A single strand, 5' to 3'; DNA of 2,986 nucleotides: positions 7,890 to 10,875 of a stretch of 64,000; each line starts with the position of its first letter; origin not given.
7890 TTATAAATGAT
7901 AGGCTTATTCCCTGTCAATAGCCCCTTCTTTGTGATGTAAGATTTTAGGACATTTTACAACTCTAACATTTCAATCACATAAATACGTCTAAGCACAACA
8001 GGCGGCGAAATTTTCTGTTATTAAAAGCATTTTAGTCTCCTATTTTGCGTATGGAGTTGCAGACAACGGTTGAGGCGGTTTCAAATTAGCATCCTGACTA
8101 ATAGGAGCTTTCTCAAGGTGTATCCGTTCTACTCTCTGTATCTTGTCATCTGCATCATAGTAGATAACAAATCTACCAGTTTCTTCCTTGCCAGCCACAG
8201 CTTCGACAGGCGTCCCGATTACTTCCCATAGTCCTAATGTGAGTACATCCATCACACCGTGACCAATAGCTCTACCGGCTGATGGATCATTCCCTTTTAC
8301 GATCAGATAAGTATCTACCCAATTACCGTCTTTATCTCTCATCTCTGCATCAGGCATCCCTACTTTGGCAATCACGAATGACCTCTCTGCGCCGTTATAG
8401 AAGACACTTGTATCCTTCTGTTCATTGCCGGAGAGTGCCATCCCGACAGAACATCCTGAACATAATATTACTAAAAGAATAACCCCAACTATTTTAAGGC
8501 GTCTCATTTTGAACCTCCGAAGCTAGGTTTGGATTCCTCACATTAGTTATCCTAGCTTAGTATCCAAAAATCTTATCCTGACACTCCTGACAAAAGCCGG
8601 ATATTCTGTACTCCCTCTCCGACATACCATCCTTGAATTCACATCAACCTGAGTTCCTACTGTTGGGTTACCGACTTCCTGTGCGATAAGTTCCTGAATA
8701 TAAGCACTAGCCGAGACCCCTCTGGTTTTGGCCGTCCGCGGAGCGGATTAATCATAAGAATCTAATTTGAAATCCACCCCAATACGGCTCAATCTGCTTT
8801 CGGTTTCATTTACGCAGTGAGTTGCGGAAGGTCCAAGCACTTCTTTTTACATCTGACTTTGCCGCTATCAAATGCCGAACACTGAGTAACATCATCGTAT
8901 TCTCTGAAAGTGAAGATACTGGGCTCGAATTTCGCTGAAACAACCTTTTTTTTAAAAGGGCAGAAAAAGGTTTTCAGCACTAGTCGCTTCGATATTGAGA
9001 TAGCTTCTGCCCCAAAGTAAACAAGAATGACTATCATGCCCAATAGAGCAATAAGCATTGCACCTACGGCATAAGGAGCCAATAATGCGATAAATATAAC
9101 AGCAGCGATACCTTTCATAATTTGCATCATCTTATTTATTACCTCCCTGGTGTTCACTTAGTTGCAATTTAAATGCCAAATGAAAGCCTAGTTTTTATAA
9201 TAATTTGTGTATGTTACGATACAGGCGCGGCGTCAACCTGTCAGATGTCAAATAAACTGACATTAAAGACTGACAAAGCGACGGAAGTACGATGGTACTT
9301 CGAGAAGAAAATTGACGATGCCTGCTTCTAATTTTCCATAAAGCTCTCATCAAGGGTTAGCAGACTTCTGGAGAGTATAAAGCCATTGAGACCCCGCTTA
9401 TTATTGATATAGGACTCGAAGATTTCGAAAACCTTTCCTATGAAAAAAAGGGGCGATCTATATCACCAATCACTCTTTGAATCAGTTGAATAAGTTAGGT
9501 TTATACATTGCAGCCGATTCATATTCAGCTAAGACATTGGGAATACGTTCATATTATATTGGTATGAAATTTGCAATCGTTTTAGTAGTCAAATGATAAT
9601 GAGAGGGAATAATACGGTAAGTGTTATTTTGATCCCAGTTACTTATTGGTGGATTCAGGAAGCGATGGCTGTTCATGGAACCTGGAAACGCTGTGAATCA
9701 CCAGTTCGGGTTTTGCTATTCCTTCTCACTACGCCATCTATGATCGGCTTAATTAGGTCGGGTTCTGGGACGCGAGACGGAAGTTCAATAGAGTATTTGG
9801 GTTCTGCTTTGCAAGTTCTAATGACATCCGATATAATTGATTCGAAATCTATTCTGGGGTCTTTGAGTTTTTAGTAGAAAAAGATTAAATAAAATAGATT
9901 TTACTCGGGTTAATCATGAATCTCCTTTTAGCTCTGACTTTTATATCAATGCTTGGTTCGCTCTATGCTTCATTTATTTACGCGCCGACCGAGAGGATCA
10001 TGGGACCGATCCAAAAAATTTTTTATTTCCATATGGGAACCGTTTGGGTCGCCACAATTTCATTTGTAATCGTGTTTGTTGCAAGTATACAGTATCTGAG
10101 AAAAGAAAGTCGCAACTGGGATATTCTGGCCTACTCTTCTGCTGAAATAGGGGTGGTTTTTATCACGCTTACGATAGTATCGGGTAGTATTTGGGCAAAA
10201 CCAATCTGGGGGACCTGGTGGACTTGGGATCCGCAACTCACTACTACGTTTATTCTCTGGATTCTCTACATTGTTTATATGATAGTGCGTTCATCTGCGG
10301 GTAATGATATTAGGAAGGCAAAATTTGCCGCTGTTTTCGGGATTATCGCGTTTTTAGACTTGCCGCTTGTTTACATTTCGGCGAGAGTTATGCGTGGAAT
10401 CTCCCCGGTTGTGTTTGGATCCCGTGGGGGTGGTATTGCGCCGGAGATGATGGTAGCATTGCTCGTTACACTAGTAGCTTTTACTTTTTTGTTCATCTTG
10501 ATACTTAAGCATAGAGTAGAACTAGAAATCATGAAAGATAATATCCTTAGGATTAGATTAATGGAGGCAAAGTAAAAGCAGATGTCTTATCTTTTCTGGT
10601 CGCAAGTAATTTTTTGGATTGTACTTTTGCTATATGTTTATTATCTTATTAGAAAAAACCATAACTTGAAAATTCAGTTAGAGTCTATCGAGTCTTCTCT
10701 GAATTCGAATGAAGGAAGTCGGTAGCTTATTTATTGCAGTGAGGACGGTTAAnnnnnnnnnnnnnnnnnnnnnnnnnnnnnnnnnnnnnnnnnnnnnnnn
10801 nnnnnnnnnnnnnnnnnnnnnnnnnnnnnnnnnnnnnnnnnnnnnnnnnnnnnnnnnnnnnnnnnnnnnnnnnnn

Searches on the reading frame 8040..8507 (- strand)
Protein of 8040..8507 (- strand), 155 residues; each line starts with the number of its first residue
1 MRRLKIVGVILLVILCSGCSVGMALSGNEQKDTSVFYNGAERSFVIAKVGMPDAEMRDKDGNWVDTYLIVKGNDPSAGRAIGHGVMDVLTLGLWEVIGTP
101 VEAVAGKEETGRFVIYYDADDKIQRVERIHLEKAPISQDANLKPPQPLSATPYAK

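Call 3: search_protein_families(library=pfam, proteins=[window:8040-8507:-], max_evalue=0.01)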
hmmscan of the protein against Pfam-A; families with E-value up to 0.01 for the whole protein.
window:8040-8507:- (155 aa): 0 families

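Call 24: search_protein_families(library=ncbifam, proteins=[window:8040-8507:-], max_evalue=1)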
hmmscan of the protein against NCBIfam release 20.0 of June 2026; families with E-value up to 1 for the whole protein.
window:8040-8507:- (155 aa): 4 families
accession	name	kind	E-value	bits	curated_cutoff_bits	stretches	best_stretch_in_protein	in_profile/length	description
NF038090.1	IscA_HesB_Se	subfamily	0.032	14.5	85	1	8-49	26-65/101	IscA/HesB family protein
NF011300.0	PRK14712.1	equivalog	0.041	11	2486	1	80-134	77-131/1623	conjugative transfer relaxase/helicase TraI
NF033595.1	denti_PrtP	equivalog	0.15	10.7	300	1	8-74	4-70/606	dentilisin complex serine proteinase subunit PrtP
NF046053.1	lipo_BPTD_2524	equivalog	0.19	12.1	50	1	1-33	1-32/132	BPTD_2524 family lipoprotein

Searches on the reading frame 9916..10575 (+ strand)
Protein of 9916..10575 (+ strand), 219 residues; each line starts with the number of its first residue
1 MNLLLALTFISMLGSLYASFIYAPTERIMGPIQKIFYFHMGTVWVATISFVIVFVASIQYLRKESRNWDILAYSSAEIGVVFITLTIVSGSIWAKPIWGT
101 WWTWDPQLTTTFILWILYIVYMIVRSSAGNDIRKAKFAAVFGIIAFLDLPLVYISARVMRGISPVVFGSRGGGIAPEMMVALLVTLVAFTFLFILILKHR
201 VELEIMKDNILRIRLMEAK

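Call 3: search_protein_families(library=pfam, proteins=[window:9916-10575:+], max_evalue=0.01)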
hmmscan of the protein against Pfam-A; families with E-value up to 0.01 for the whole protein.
window:9916-10575:+ (219 aa): 1 family
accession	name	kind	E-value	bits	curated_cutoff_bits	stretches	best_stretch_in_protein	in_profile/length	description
PF01578.25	Cytochrom_C_asm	-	1.9e-28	100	29.9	1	26-161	62-210/212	Cytochrome C assembly protein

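Call 24: search_protein_families(library=ncbifam, proteins=[window:9916-10575:+], max_evalue=1)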
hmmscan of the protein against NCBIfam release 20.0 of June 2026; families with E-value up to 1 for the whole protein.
window:9916-10575:+ (219 aa): 3 families
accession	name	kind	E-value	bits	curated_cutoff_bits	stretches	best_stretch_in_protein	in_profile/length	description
TIGR01191.1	ccmC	subfamily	6.6e-31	107.7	186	1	29-204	6-183/184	heme ABC transporter permease CcmC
TIGR03144.1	cytochr_II_ccsB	equivalog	1e-16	61.4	187.6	1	53-146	141-234/252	c-type cytochrome biogenesis protein CcsB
TIGR00353.1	nrfE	subfamily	3.5e-05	22.9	569.05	1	38-153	119-235/578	heme lyase CcmF/NrfE family subunit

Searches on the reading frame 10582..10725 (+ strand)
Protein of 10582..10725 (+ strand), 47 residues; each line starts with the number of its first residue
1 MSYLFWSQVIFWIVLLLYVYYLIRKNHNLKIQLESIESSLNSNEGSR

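Call 24: search_protein_families(library=ncbifam, proteins=[window:10582-10725:+], max_evalue=1)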
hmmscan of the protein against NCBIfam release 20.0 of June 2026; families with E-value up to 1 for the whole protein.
window:10582-10725:+ (47 aa): 4 families
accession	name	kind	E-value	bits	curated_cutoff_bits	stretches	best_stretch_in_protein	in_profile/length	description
TIGR04391.1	CcmD_alt_fam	subfamily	0.0055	16.7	24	1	3-34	2-33/36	CcmD family protein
NF041023.1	PP0621_fam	subfamily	0.033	14.5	45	1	8-28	2-22/71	PP0621 family protein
NF009988.0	PRK13454.1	equivalog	0.036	13.9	186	1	3-38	27-58/181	F0F1 ATP synthase subunit B'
NF050065.1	DisulBndDsbICampy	equivalog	0.094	11.1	800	1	4-28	109-135/498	disulfide bond formation protein DsbI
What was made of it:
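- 10582..10725 (+): ccmD-like small membrane protein of 47 aa. It gives a weak hit to TIGR04391 CcmD_alt_fam, E=0.0055 and 16.7 bits, below the cut-off of 24 (call 24).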
